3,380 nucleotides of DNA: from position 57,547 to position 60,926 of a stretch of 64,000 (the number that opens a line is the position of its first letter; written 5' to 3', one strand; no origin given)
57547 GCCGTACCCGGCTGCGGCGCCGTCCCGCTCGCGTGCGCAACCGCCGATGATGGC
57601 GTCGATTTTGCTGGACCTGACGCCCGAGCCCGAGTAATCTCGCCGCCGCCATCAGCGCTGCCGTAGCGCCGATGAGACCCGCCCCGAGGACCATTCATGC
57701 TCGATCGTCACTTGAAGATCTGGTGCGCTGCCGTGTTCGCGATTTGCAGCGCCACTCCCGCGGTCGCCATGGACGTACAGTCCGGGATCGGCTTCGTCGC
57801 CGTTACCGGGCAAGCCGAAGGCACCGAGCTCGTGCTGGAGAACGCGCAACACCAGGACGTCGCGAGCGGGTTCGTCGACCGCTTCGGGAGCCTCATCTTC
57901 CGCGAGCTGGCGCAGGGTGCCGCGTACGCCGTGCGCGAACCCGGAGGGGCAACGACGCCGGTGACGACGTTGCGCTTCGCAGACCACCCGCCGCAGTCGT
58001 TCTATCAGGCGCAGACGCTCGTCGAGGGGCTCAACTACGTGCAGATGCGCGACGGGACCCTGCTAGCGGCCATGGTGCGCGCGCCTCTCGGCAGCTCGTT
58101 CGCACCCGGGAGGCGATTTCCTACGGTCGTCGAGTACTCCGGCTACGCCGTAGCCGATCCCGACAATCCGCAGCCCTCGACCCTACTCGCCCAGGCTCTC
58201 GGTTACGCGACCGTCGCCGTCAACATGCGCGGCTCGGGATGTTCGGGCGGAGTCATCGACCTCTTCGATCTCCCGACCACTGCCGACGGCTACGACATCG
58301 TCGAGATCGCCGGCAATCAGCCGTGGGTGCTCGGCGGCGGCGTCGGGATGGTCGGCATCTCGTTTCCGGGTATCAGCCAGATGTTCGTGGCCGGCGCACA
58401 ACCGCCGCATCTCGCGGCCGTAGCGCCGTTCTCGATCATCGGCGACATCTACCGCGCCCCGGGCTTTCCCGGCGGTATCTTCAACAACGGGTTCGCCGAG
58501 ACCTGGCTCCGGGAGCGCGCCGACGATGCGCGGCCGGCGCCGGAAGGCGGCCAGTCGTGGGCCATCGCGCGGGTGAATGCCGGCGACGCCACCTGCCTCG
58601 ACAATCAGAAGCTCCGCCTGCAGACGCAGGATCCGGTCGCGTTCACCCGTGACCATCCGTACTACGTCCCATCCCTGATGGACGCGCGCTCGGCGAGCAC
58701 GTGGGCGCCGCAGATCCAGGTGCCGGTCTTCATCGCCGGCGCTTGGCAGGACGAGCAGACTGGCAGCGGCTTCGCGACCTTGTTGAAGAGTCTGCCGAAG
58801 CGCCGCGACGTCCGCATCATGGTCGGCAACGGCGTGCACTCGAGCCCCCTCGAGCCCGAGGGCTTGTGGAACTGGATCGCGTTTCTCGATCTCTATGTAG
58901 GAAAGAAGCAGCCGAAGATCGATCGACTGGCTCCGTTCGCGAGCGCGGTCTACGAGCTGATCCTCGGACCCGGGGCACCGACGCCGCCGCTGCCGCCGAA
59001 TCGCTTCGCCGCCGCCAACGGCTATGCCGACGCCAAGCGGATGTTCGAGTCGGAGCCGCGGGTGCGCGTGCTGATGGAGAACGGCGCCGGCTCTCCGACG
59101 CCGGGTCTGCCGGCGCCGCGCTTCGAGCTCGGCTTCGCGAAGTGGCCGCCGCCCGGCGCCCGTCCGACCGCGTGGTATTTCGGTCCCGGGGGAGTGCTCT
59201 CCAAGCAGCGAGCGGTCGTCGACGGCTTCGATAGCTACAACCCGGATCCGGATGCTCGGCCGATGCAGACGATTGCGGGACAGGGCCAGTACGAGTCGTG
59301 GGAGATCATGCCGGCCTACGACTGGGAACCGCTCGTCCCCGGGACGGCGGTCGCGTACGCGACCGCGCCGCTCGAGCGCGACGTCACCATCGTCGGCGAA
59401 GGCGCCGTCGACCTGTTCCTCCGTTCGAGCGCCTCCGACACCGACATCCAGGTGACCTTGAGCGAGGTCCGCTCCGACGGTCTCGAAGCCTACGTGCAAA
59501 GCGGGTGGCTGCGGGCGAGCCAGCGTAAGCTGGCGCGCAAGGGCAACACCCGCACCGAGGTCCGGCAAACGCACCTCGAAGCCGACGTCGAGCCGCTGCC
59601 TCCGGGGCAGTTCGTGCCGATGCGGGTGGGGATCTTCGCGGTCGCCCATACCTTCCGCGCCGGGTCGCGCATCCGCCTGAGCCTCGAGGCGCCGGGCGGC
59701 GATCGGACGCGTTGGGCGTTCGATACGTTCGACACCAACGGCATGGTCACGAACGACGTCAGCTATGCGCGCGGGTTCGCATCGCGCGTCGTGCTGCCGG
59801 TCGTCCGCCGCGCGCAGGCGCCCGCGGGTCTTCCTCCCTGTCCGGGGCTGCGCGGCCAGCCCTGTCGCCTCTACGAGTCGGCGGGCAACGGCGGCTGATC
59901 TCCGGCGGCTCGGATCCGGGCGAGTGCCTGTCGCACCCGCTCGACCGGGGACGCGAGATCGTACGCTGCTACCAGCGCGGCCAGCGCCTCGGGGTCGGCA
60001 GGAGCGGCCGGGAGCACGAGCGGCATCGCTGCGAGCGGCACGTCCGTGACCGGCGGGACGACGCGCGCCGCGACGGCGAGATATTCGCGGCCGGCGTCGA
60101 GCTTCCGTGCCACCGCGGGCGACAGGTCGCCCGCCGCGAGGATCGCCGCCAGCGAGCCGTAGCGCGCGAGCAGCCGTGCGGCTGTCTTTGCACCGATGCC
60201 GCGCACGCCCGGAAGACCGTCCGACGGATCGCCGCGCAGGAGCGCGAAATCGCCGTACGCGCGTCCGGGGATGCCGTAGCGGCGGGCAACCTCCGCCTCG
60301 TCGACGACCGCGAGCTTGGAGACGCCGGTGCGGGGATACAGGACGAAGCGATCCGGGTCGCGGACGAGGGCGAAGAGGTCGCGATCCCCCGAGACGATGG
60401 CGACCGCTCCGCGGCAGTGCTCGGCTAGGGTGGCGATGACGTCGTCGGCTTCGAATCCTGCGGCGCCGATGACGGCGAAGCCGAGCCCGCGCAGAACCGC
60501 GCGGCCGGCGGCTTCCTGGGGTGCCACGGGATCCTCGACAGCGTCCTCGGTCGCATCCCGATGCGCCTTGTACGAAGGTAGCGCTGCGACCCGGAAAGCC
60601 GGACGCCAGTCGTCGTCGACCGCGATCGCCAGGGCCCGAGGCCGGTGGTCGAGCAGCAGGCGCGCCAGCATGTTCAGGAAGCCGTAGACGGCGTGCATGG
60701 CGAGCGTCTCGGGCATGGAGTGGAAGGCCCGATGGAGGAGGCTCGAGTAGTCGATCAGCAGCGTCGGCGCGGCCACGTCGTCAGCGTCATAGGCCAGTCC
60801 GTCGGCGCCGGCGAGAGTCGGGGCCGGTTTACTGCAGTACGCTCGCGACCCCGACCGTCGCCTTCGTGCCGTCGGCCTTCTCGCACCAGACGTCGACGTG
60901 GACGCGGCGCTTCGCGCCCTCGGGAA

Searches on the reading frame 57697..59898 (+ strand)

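Call 56: search_protein_families(library=pfam, proteins=[window:57697-59898:+], max_evalue=0.00001)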
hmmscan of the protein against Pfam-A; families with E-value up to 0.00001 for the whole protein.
window:57697-59898:+ (733 aa): 2 families
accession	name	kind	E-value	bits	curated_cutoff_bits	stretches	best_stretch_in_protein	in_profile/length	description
PF08530.16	PepX_C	-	1.8e-32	113.5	22.5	1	450-665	3-178/217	X-Pro dipeptidyl-peptidase C-terminal non-catalytic domain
PF02129.25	Peptidase_S15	-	2.8e-32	112.9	23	1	119-382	1-261/262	X-Pro dipeptidyl-peptidase (S15 family)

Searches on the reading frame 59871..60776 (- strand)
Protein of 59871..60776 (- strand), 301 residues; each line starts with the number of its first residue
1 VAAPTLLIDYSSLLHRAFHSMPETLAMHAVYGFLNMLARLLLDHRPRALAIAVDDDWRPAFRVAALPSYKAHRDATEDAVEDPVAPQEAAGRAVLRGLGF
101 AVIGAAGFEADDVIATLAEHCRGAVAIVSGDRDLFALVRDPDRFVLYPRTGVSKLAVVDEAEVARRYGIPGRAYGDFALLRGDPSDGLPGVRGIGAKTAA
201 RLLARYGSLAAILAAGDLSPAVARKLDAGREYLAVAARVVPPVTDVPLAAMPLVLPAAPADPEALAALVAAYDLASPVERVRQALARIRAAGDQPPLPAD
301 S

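Call 56: search_protein_families(library=pfam, proteins=[window:59871-60776:-], max_evalue=0.00001)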
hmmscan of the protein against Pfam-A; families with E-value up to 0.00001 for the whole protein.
window:59871-60776:- (301 aa): 2 families
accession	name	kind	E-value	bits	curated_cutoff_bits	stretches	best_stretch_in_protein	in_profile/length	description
PF02739.22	5_3_exonuc_N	-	1.7e-35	122.6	34.3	1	5-168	2-164/164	5'-3' exonuclease, N-terminal resolvase-like domain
PF01367.25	5_3_exonuc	-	3e-17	63.3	40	1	172-252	4-86/97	5'-3' exonuclease, C-terminal SAM fold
